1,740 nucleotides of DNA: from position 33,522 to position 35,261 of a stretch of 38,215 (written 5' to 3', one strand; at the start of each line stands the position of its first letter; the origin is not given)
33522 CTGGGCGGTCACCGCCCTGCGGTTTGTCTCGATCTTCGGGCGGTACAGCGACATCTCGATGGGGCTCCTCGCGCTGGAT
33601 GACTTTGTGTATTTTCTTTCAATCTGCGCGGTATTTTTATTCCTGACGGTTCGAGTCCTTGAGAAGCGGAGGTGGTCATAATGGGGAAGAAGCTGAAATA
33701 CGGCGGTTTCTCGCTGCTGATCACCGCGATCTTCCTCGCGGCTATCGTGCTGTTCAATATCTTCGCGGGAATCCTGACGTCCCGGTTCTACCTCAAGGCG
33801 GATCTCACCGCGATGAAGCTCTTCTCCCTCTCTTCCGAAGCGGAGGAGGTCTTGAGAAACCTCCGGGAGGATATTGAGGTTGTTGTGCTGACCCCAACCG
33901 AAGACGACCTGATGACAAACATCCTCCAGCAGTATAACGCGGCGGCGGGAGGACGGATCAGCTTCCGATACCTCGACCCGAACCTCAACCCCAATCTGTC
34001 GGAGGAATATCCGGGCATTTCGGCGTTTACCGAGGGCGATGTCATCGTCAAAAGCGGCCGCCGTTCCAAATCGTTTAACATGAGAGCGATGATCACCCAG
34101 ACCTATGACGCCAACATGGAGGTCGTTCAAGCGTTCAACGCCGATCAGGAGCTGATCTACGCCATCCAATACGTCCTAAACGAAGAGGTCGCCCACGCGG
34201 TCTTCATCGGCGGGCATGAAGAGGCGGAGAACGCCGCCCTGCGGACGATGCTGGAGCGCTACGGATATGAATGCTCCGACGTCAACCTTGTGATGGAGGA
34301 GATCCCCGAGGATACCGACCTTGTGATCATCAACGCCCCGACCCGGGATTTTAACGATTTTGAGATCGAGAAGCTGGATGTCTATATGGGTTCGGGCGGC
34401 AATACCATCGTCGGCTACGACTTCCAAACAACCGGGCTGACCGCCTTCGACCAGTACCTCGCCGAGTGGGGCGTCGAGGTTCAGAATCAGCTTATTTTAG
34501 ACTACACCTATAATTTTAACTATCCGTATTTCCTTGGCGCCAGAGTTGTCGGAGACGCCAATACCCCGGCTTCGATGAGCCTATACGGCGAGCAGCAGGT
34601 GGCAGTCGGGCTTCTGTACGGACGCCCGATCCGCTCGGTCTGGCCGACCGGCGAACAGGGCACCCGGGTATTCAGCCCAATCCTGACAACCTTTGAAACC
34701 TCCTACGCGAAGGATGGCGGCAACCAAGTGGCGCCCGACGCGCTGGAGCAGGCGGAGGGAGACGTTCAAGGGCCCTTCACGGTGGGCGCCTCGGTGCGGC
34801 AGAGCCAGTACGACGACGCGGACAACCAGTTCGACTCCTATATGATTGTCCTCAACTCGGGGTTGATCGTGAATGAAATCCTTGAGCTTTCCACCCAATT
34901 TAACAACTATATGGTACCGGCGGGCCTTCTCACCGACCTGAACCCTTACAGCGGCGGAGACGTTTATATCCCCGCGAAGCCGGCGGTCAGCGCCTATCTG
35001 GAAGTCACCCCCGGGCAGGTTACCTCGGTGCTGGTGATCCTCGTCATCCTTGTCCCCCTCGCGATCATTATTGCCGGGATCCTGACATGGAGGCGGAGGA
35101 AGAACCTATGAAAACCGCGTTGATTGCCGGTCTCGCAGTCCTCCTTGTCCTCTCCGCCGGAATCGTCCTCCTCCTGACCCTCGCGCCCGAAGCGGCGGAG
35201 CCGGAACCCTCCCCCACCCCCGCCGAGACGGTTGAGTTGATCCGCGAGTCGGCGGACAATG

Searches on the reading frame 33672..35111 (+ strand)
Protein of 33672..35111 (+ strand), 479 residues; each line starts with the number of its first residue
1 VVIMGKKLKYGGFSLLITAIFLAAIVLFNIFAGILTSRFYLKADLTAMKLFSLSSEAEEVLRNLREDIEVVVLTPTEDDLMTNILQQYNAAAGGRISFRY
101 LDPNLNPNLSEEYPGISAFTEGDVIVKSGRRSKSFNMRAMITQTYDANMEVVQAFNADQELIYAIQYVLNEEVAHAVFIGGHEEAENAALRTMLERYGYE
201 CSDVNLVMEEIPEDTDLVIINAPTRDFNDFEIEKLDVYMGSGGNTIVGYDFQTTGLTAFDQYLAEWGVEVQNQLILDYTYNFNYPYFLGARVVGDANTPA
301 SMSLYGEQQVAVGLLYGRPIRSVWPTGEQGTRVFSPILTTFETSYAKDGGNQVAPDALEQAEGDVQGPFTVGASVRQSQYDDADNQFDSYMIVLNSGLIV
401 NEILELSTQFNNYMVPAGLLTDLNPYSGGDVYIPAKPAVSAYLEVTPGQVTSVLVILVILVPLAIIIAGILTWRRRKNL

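Call 38: search_protein_families(library=pfam, proteins=[window:33672-35111:+], max_evalue=0.001)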
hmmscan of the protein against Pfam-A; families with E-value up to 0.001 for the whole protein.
window:33672-35111:+ (479 aa): 3 families
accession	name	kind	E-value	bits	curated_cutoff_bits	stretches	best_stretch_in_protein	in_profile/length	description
PF09822.16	ABC_transp_aux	-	6.3e-16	58.9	34.7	1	185-383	16-237/288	ABC-type uncharacterized transport system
PF23357.1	DUF7088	-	7.6e-09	36.1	27.8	1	49-125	3-86/105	Domain of unknown function (DUF7088)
PF18882.5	DUF5647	-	0.00027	21.1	27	0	187-244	6-60/79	Family of unknown function (DUF5647)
